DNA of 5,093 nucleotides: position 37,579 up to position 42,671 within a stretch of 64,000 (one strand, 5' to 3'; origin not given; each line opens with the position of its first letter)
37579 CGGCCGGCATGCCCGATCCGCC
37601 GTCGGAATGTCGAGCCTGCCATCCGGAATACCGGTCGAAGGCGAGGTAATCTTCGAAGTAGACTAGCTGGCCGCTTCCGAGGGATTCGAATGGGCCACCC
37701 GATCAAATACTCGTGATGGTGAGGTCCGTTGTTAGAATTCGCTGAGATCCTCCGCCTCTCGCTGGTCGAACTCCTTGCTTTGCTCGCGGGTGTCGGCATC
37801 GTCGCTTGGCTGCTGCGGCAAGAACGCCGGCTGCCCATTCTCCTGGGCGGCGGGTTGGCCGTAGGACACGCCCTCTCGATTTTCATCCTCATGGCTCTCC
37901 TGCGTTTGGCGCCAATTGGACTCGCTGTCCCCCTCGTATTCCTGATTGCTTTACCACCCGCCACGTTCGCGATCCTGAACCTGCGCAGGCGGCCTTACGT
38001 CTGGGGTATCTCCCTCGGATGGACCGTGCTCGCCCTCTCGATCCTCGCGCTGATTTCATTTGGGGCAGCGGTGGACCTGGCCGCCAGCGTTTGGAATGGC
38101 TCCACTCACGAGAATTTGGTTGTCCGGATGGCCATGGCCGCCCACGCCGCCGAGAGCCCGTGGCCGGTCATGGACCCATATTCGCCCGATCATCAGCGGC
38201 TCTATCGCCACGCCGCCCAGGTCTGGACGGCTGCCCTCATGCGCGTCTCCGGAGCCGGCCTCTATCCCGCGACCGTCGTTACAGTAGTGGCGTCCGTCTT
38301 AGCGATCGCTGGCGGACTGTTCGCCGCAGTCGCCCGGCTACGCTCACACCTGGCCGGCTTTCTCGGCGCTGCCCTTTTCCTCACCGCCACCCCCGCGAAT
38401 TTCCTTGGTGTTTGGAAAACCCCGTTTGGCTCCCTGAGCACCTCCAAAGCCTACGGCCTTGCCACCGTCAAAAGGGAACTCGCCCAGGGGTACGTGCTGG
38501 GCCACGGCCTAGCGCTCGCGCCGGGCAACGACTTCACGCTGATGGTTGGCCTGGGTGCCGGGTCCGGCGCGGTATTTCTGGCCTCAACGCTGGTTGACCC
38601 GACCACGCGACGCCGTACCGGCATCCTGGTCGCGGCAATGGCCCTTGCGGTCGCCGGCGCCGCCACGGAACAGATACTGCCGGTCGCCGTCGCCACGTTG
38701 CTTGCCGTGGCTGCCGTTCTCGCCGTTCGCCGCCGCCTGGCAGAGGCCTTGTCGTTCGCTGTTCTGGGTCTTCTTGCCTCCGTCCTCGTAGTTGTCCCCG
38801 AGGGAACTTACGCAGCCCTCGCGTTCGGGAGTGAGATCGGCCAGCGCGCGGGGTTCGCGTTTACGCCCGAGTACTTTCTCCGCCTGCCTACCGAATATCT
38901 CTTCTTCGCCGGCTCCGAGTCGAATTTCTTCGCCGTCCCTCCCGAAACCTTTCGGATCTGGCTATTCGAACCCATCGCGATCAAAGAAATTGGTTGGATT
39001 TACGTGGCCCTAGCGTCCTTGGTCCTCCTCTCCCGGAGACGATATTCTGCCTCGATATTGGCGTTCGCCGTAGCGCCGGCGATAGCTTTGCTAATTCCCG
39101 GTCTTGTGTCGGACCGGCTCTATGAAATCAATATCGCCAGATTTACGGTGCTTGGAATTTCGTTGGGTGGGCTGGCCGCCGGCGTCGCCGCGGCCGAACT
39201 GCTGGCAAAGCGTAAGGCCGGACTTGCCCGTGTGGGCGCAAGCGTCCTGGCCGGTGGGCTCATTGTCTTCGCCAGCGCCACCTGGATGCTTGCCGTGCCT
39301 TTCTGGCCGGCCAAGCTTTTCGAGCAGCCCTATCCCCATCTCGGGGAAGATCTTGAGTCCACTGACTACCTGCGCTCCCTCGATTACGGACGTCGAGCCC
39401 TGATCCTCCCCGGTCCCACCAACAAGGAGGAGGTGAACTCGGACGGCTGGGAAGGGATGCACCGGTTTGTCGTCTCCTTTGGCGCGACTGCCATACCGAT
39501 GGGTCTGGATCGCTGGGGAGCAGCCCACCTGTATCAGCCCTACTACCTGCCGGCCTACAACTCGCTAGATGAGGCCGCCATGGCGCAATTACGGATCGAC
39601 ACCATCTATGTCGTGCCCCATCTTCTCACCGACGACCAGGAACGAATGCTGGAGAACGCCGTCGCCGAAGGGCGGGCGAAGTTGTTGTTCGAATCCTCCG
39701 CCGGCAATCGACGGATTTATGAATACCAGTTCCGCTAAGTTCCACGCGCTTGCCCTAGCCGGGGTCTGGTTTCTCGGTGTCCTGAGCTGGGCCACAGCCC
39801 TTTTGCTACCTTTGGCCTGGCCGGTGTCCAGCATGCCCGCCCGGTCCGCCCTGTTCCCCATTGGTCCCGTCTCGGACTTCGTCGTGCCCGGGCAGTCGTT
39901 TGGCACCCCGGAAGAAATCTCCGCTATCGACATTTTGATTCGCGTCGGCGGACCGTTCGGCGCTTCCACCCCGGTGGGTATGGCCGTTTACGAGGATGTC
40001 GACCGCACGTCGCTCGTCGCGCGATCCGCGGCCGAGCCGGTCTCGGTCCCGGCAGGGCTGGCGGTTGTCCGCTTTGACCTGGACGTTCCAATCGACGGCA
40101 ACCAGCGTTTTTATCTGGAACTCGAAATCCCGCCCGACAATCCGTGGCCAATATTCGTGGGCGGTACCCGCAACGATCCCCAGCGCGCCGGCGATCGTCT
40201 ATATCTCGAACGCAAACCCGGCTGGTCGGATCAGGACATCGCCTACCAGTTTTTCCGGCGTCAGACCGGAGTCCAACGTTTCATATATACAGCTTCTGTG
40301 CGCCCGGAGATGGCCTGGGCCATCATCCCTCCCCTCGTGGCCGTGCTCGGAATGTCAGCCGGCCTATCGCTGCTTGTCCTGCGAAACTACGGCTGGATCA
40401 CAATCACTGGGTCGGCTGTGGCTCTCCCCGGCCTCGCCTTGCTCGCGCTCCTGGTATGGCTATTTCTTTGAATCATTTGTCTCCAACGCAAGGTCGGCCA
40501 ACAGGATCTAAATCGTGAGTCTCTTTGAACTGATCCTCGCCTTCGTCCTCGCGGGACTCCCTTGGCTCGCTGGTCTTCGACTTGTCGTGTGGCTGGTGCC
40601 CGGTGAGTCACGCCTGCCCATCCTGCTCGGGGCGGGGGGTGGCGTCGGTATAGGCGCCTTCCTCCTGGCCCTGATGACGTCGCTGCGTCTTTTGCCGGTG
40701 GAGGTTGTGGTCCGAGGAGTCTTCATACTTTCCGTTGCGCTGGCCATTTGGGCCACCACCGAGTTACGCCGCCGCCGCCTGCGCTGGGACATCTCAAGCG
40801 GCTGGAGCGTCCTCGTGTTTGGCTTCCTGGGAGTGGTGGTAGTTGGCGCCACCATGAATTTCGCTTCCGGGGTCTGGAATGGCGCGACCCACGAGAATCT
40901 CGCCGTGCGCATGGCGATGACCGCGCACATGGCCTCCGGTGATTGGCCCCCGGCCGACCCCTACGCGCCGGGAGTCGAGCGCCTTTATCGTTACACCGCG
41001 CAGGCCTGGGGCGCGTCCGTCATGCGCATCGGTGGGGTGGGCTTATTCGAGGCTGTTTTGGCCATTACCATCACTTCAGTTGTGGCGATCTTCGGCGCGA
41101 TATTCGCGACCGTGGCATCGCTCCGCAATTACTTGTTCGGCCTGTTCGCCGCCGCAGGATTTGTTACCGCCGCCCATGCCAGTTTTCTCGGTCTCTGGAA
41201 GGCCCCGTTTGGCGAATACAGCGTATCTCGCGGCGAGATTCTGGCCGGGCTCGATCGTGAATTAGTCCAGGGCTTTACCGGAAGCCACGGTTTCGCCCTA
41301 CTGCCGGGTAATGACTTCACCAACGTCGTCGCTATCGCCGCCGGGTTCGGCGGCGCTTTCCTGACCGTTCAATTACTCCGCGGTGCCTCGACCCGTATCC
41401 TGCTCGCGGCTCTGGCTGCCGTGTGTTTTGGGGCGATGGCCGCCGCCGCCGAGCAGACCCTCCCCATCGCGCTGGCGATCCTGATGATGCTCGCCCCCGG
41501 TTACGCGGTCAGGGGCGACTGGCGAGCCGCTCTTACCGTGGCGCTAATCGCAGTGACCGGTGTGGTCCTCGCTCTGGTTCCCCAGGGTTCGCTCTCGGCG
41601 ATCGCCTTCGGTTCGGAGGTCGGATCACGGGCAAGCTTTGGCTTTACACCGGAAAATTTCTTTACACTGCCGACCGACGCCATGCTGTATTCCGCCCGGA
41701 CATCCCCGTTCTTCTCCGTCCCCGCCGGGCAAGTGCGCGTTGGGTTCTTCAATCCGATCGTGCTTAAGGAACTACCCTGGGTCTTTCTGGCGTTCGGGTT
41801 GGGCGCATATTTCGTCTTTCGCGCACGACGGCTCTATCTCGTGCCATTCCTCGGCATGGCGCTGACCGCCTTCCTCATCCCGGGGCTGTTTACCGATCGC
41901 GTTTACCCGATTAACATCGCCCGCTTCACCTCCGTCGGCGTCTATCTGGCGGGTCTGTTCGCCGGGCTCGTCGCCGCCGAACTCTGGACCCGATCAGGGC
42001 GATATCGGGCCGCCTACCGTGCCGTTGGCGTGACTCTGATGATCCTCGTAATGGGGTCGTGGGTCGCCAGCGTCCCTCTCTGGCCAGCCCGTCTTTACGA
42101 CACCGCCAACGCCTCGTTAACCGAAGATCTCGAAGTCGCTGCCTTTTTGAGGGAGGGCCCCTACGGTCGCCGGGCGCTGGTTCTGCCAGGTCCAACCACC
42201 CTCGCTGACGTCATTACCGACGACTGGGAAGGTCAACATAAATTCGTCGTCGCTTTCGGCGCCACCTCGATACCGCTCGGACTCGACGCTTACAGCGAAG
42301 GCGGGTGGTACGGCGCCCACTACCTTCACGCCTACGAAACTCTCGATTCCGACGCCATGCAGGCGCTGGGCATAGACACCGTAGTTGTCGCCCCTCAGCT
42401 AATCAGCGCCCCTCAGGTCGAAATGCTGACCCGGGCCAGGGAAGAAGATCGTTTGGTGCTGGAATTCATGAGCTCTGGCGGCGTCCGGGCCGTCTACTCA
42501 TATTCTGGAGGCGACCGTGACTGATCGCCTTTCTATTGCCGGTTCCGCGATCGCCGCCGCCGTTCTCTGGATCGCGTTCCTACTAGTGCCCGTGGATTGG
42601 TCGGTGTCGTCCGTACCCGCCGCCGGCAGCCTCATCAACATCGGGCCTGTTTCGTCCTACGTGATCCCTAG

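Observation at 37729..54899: Triplicated 669-693-aa polytopic membrane protein with a conserved extracytoplasmic loop motif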

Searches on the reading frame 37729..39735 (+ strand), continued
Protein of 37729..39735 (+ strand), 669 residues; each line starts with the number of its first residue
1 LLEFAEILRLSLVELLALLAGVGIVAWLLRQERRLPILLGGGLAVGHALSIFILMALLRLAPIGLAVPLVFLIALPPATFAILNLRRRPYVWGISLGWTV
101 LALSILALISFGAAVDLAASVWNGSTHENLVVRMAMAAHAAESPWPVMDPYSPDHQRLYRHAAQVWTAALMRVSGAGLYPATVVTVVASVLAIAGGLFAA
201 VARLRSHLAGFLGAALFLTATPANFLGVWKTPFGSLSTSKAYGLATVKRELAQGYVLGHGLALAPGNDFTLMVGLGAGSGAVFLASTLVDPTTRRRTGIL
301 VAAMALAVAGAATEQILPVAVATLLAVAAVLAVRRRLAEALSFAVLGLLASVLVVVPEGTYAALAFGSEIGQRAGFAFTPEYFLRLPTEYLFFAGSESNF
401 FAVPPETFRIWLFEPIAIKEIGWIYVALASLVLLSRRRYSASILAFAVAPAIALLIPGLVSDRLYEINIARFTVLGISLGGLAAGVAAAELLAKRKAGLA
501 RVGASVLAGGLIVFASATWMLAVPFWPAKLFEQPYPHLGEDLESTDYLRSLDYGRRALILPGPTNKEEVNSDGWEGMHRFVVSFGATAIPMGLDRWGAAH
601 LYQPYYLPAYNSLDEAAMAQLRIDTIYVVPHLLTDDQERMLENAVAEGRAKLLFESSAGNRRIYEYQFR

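Call 55: find_encoding_contigs(protein=P0067, flank=8000, max_places=2)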
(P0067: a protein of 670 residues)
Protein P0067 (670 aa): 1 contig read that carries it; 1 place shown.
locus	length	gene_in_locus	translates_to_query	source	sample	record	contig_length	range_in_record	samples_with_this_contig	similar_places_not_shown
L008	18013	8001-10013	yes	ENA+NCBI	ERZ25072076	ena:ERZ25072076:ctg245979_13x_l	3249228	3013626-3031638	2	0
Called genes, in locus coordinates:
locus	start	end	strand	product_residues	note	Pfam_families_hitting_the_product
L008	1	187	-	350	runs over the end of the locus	PF00155:Aminotran_1_2, PF01212:Beta_elim_lyase, PF01041:DegT_DnrJ_EryC1 (faint)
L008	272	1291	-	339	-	PF00586:AIRS, PF02769:AIRS_C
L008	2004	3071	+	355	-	PF00425:Chorismate_bind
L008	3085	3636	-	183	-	PF13548:DUF4126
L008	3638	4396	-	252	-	PF00483:NTP_transferase, PF12804:NTP_transf_3 (weak)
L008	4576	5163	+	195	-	PF23446:LysM1_NFP_LYK (faint), PF23462:LysM3_NFP (faint), PF23472:LysM2_CERK1_LYK3_4_5 (faint), PF23473:LysM3_LYK4_5 (weak), PF01476:LysM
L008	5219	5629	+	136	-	PF12225:DUF5981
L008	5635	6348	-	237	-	PF09335:VTT_dom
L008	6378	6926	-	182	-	-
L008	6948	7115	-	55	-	-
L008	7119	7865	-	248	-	PF00535:Glycos_transf_2, PF13641:Glyco_tranf_2_3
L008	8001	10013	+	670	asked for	-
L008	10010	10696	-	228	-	PF13489:Methyltransf_23, PF13847:Methyltransf_31 (faint), PF08241:Methyltransf_11, PF08242:Methyltransf_12 (weak), PF13649:Methyltransf_25 (weak)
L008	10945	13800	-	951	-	PF00005:ABC_tran (faint), PF02463:SMC_N, PF13175:AAA_15, PF13304:AAA_21 (faint), PF13476:AAA_23, PF13514:AAA_27, PF13555:AAA_29 (weak)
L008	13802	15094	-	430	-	PF00149:Metallophos, PF12850:Metallophos_2 (faint)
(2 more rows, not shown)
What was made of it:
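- The distant member P0067 sits next to a divergently transcribed 248-aa GT2 (call 55).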

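Call 56: find_encoding_contigs(protein=P0042, flank=8000, max_places=2)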
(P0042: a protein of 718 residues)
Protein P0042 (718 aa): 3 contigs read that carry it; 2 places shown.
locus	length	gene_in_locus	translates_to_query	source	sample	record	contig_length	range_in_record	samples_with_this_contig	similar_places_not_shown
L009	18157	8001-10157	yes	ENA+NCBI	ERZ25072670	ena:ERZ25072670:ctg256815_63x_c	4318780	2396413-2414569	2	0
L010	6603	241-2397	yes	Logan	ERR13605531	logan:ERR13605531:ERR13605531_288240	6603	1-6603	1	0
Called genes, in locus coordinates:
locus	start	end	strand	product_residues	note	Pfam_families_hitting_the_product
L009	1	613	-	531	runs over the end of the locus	PF01547:SBP_bac_1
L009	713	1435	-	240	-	PF00392:GntR, PF13412:HTH_24 (weak), PF07729:FCD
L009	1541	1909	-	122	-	-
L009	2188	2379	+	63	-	-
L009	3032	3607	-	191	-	-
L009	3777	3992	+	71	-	-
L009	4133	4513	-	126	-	-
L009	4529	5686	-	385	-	-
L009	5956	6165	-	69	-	-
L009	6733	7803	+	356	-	PF00106:adh_short, PF13561:adh_short_C2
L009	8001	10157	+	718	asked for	-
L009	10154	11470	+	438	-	-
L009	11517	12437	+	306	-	-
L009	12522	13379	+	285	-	-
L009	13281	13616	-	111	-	-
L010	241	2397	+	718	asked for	-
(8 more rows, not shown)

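Call 57: find_encoding_contigs(protein=P0033, flank=8000, max_places=2)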
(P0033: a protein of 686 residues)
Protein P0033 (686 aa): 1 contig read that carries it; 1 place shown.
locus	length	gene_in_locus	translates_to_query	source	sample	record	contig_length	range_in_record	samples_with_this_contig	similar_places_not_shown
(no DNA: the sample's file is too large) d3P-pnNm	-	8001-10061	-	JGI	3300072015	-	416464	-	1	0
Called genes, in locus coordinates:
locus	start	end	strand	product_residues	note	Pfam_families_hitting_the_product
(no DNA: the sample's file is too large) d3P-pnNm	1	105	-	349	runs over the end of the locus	PF01212:Beta_elim_lyase, PF01041:DegT_DnrJ_EryC1 (faint)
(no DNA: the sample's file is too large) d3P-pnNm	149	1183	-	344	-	PF00586:AIRS, PF02769:AIRS_C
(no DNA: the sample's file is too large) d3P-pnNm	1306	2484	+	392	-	PF01135:PCMT, PF00398:RrnaAD (weak), PF13649:Methyltransf_25, PF13847:Methyltransf_31 (weak)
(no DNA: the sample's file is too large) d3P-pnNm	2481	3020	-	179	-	PF13548:DUF4126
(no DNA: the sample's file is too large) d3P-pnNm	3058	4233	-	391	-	PF10509:GalKase_gal_bdg, PF00288:GHMP_kinases_N, PF08544:GHMP_kinases_C (weak)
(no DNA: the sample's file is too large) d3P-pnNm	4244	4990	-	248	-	PF00483:NTP_transferase, PF12804:NTP_transf_3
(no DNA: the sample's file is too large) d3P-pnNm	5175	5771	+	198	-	PF01476:LysM, PF23473:LysM3_LYK4_5 (faint), PF01476:LysM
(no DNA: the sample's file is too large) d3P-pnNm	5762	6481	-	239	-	PF09335:VTT_dom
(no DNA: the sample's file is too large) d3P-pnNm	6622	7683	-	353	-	PF00990:GGDEF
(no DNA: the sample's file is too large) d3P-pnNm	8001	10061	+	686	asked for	-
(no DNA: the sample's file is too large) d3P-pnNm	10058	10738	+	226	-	PF03737:RraA-like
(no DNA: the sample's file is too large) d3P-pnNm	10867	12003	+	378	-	PF07969:Amidohydro_3 (weak), PF01979:Amidohydro_1, PF07969:Amidohydro_3 (weak)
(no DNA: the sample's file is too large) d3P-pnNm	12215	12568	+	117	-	PF02583:Trns_repr_metal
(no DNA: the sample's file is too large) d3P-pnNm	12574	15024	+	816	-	PF00403:HMA, PF00122:E1-E2_ATPase, PF00702:Hydrolase, PF08282:Hydrolase_3 (weak)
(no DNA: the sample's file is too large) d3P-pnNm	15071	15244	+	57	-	PF04945:YHS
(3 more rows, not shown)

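Call 82: find_homologous_proteins(query=A4, max_evalue=0.01)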
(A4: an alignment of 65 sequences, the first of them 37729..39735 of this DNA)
Query A4 (65 sequences) (669 aa, profile of the alignment): 26 proteins with E <= 0.01 among 8000 candidates.
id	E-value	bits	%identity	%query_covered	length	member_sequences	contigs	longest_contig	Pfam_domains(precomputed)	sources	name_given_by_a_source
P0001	4.1e-177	608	92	100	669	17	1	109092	-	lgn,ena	-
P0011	2.2e-175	603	45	97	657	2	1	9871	-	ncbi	-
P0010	6.9e-175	601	44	99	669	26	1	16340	-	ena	-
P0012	2.8e-173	596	45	97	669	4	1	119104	-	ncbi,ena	-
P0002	1.1e-172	594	68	100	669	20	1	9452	-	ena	-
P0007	1.5e-169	583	47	97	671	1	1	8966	-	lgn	-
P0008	2.7e-161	556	48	97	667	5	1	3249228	-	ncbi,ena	-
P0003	2.9e-158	546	67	100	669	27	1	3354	-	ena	-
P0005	3.4e-116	407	70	74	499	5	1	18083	-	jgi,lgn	jgi:hypothetical protein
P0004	4.1e-115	404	81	73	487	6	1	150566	-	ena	-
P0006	8.6e-112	393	70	75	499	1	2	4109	-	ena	-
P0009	4.8e-89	317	68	57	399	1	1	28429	-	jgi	jgi:hypothetical protein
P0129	2.0e-13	67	-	-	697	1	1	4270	-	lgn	-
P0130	2.7e-12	64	-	-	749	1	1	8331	-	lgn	-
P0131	2.6e-11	60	-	-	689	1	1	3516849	-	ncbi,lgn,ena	-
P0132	1.4e-9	55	-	-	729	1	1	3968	PF10060.16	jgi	jgi:YYY domain-containing protein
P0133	5.3e-9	53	-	-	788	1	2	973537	PF10060.16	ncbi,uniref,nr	ncbi:DUF2298 domain-containing protein [Halolamina salifodinae]|uniref:YYY domain-containing protein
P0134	3.4e-8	50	37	11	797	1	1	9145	PF10060.16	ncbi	-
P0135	1.8e-6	45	-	-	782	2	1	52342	PF10060.16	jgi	-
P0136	2.1e-6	44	-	-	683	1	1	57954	-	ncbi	-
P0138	1.9e-5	41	27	8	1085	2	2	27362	PF10060.16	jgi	jgi:YYY domain-containing protein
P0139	2.3e-5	41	-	-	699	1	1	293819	PF10060.16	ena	-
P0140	2.7e-5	41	-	-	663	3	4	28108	-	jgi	jgi:hypothetical protein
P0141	3.8e-4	37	-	-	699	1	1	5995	PF10060.16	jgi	jgi:YYY domain-containing protein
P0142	2.3e-3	34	-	-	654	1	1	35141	-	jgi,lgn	-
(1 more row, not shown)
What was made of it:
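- On DUF2298 / PF10060: Profile search reaches PF10060 proteins at E 1.4e-9 to 3.8e-4 (call 82).
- The family profile reaches DUF2298 proteins at E 1e-9 (call 82).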

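Call 84: search_protein_families(library=pfam, proteins=[P0129, P0130, P0131, P0132, P0133, P0134, P0136, P0139, P0140, P0142], max_evalue=0.01)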
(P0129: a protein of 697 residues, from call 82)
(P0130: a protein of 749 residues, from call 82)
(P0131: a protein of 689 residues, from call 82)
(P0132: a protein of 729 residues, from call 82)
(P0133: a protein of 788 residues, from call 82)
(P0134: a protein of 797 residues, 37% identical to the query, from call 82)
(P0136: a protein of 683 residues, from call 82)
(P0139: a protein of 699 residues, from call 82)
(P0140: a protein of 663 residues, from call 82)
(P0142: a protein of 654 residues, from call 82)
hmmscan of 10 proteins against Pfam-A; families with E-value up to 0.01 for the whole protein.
P0129 (697 aa): 1 family
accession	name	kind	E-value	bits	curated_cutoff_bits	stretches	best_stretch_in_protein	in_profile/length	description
PF01757.29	Acyl_transf_3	-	0.0048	16.4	31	1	452-552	132-232/326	Acyltransferase domain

P0130 (749 aa): 0 families

P0131 (689 aa): 0 families

P0132 (729 aa): 1 family
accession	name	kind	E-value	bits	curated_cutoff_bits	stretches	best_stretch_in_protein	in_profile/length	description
PF10060.15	DUF2298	-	9.7e-79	266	27.8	1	48-525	2-486/488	Uncharacterized membrane protein (DUF2298)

P0133 (788 aa): 1 family
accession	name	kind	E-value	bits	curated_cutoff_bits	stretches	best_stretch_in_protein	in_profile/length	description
PF10060.15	DUF2298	-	2.5e-130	436.1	27.8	1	47-576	2-488/488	Uncharacterized membrane protein (DUF2298)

P0134 (797 aa): 1 family
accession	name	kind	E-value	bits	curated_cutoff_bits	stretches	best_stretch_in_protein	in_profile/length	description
PF10060.15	DUF2298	-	3.5e-132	442.2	27.8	1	54-584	1-488/488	Uncharacterized membrane protein (DUF2298)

P0136 (683 aa): 0 families

P0139 (699 aa): 1 family
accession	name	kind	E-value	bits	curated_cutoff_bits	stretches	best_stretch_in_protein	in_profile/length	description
PF10060.15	DUF2298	-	1.1e-99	335.1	27.8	1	45-494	3-486/488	Uncharacterized membrane protein (DUF2298)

P0140 (663 aa): 0 families

P0142 (654 aa): 0 families

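Call 89: search_protein_families(library=pfam, alignment_id=A4, max_evalue=0.01)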
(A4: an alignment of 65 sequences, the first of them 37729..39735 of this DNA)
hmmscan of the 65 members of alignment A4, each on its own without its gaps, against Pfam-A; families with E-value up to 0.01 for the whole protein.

A. member 1, window:37729-39735:+ (669 aa): 1 family
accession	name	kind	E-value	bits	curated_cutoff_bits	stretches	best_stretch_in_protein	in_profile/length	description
PF01127.27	Sdh_cyt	-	0.0055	17.2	25.8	1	155-219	10-76/122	Succinate dehydrogenase/Fumarate reductase transmembrane subunit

B. families by the number of members that match (of 65 scanned): 5 families
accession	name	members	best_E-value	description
PF10060.15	DUF2298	12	1.5e-10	Uncharacterized membrane protein (DUF2298)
PF20303.3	YLATT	1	0.0003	YEATS-Like-Associating Three TM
PF20394.4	DUF6688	1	0.0054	DUF6688 N-terminal domain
PF01127.27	Sdh_cyt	1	0.0055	Succinate dehydrogenase/Fumarate reductase transmembrane subunit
PF01757.29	Acyl_transf_3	1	0.0075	Acyltransferase domain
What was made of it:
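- On DUF2298 / PF10060: 12 of 65 distant family members hit PF10060, best E 1.5e-10 (call 89).
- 12 of 65 distant members hit PF10060 directly (call 89).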

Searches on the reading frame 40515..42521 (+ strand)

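Call 7: search_protein_families(library=pfam, proteins=[window:40515-42521:+], max_evalue=10)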
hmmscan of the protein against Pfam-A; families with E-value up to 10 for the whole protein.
window:40515-42521:+ (669 aa): 0 families

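Call 8: search_protein_families(library=ncbifam, proteins=[window:40515-42521:+], max_evalue=10)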
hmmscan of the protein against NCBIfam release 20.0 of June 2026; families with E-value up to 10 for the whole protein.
window:40515-42521:+ (669 aa): 1 family
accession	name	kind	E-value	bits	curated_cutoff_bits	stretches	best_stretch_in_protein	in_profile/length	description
NF042937.1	leader_Ms4533A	equivalog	2.5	8.4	31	1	332-350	5-22/30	Ms4533A family Cys-rich leader peptide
